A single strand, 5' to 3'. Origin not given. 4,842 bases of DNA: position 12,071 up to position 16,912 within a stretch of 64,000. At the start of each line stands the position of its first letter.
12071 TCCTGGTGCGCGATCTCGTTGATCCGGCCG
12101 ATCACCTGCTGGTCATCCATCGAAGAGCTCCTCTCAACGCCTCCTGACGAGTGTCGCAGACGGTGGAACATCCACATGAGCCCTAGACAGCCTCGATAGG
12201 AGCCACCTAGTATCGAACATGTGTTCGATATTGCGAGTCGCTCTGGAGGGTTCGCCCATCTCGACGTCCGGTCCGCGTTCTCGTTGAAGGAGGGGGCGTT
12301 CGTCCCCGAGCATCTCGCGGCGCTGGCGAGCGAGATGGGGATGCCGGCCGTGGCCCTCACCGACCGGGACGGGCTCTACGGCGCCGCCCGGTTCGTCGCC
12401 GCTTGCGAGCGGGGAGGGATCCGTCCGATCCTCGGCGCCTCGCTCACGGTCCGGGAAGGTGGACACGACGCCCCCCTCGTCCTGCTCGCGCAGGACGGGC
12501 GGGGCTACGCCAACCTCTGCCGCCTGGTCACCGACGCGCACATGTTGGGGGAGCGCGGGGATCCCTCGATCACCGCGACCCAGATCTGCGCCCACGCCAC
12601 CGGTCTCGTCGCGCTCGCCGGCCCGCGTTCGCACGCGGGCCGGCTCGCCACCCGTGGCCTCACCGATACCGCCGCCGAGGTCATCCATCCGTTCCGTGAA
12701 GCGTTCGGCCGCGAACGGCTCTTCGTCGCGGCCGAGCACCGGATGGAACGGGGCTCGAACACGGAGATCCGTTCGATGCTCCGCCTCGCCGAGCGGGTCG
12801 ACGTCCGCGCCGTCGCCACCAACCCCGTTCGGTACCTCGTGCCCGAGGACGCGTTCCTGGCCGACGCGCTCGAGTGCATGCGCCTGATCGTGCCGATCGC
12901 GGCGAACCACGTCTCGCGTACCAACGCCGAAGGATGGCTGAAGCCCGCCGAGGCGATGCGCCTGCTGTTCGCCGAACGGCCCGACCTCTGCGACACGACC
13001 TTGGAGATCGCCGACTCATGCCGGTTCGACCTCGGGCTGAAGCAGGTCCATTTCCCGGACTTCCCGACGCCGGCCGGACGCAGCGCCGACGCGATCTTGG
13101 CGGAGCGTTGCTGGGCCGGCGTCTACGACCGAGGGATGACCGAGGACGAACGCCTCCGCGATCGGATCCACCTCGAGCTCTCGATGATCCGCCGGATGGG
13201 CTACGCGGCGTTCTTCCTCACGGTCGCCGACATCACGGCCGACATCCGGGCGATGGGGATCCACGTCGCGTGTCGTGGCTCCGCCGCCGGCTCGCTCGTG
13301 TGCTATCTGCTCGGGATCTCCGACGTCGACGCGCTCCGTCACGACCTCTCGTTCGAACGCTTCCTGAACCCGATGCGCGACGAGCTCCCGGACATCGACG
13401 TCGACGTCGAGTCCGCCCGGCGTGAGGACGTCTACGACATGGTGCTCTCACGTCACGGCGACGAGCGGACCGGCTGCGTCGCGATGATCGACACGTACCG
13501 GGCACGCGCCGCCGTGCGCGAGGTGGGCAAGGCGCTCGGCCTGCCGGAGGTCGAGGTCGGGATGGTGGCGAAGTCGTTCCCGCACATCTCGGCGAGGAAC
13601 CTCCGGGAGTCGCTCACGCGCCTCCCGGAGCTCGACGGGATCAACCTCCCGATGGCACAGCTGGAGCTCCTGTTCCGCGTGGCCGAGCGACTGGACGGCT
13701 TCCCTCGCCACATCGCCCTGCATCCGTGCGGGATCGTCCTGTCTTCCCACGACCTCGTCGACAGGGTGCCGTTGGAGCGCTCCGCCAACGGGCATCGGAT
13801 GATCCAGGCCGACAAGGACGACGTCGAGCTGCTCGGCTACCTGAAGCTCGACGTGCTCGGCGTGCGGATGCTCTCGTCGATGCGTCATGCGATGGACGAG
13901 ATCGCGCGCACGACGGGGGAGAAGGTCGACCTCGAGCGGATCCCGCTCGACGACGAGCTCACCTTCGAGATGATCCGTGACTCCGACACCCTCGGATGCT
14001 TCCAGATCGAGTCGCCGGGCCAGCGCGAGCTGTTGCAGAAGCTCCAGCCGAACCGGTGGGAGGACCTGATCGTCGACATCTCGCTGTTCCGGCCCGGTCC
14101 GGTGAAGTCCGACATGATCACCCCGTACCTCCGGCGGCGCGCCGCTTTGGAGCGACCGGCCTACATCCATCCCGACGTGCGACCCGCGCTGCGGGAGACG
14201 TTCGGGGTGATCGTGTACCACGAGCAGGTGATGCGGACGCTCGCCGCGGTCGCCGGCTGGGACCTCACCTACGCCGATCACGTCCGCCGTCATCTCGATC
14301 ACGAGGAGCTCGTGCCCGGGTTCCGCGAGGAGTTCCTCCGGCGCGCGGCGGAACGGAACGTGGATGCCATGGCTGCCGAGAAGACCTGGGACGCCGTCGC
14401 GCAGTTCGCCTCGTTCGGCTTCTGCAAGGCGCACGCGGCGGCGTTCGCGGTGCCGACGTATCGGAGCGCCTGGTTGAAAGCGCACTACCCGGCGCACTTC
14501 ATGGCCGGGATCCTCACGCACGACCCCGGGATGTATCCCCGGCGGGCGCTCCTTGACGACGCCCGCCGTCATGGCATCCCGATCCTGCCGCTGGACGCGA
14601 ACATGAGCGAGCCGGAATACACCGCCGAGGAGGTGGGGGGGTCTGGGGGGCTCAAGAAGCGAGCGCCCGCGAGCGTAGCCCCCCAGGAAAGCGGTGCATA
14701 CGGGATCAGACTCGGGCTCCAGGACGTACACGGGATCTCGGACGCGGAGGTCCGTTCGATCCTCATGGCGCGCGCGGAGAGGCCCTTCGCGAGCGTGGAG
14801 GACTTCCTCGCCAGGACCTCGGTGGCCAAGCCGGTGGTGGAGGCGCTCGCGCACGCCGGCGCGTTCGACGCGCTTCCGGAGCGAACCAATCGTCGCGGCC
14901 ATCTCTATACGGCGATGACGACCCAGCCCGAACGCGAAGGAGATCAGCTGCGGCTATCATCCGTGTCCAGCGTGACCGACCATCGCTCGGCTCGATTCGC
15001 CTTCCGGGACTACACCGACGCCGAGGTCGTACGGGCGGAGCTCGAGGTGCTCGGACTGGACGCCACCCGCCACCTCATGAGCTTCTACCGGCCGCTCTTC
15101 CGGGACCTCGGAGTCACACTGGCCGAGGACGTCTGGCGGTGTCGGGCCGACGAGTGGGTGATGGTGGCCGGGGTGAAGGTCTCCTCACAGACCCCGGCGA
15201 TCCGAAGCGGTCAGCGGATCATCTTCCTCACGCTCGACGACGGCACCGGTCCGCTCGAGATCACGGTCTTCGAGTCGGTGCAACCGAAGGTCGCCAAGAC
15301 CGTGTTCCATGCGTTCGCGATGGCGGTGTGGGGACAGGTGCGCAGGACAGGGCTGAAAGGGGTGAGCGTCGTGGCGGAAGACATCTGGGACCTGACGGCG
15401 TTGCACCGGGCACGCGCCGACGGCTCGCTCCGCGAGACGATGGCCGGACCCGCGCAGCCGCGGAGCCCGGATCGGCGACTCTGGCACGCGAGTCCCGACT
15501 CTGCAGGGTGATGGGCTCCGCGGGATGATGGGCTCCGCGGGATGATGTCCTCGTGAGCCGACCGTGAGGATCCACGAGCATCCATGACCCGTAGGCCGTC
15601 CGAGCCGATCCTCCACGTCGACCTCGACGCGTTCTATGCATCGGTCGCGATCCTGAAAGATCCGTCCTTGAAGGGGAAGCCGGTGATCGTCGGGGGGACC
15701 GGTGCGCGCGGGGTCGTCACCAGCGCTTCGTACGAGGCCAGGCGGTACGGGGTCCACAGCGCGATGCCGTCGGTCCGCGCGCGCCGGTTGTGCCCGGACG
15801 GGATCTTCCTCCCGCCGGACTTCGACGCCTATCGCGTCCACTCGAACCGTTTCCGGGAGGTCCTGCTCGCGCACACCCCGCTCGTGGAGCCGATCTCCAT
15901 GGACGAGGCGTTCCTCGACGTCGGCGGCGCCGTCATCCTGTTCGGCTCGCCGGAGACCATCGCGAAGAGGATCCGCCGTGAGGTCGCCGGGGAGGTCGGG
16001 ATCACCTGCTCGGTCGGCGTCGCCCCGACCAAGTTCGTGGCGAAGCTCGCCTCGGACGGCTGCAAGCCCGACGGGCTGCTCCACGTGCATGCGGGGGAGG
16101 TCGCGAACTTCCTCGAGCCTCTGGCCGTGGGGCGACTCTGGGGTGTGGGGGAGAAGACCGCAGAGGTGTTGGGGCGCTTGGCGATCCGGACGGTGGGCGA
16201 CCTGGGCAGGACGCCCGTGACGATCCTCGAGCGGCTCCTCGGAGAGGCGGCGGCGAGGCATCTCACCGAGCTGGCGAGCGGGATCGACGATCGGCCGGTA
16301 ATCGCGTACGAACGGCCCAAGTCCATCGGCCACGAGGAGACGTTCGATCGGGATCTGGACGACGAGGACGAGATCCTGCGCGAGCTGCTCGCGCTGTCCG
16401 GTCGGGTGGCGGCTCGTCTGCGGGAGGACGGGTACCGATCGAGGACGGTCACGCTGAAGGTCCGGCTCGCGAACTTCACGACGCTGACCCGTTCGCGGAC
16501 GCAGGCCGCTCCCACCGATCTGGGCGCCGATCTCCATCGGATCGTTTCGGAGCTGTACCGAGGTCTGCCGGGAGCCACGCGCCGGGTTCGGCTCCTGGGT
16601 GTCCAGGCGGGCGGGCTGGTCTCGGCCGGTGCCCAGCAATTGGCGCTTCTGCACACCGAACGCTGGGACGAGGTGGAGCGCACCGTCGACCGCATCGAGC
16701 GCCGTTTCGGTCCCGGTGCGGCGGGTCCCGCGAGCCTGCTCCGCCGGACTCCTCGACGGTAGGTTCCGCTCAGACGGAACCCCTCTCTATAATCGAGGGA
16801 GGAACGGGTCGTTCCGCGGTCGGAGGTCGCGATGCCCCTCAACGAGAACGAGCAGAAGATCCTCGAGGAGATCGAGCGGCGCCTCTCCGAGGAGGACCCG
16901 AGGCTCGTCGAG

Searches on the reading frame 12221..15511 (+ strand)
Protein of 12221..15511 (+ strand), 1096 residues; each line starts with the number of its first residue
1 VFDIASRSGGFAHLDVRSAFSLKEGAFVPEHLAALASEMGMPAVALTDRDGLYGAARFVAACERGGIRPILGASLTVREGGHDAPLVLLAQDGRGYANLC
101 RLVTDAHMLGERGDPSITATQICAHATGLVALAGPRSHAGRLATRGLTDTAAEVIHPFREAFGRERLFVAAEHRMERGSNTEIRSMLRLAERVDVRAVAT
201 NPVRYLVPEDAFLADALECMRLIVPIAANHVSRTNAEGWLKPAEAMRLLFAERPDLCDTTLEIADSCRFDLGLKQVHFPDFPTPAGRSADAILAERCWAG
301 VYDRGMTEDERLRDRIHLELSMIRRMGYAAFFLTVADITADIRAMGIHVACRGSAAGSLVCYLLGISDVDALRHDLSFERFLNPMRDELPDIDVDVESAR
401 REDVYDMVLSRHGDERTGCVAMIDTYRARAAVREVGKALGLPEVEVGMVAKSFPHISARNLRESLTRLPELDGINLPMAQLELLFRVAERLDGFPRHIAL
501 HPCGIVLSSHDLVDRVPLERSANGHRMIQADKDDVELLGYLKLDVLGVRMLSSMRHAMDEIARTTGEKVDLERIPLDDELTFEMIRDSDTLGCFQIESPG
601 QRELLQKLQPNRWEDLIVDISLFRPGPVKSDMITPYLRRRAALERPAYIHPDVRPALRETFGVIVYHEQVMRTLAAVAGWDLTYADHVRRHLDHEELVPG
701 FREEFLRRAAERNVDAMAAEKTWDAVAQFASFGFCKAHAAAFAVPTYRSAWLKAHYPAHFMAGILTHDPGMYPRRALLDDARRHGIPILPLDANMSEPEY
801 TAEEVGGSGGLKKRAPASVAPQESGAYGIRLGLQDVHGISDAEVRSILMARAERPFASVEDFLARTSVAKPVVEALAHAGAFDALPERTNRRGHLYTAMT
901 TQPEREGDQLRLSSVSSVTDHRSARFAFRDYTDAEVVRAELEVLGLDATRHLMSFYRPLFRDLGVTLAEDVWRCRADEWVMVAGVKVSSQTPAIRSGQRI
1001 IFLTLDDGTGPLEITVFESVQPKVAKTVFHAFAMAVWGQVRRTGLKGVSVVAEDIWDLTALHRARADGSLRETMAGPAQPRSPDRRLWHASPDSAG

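Call 77: search_protein_families(library=pfam, proteins=[window:12221-15511:+], max_evalue=0.00001)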
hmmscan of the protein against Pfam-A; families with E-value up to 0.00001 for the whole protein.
window:12221-15511:+ (1096 aa): 5 families
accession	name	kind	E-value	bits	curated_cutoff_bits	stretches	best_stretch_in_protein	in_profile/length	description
PF07733.18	DNA_pol3_alpha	-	8e-72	242.4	23.9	1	293-547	3-260/260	Bacterial DNA polymerase III alpha NTPase domain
PF17657.6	DNA_pol3_finger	-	3.8e-47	160.1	22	1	550-712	1-165/166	Bacterial DNA polymerase III alpha subunit finger domain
PF02811.25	PHP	-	2.1e-25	90.4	26.4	1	13-169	1-159/164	PHP domain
PF14579.12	HHH_6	-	2.4e-20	72.9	25.6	1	785-887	1-85/90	Helix-hairpin-helix motif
PF01336.31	tRNA_anti-codon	-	3.8e-09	36.8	27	1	986-1057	7-74/75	OB-fold nucleic acid binding domain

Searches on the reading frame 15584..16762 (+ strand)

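Call 77: search_protein_families(library=pfam, proteins=[window:15584-16762:+], max_evalue=0.00001)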
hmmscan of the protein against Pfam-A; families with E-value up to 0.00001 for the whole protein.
window:15584-16762:+ (392 aa): 2 families
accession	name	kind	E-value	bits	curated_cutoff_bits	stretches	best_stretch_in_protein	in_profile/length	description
PF00817.25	IMS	-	6.1e-52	175.9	23.2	1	12-158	1-148/148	impB/mucB/samB family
PF11799.13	IMS_C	-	4.5e-30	104.7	20.7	1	245-355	1-109/109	impB/mucB/samB family C-terminal domain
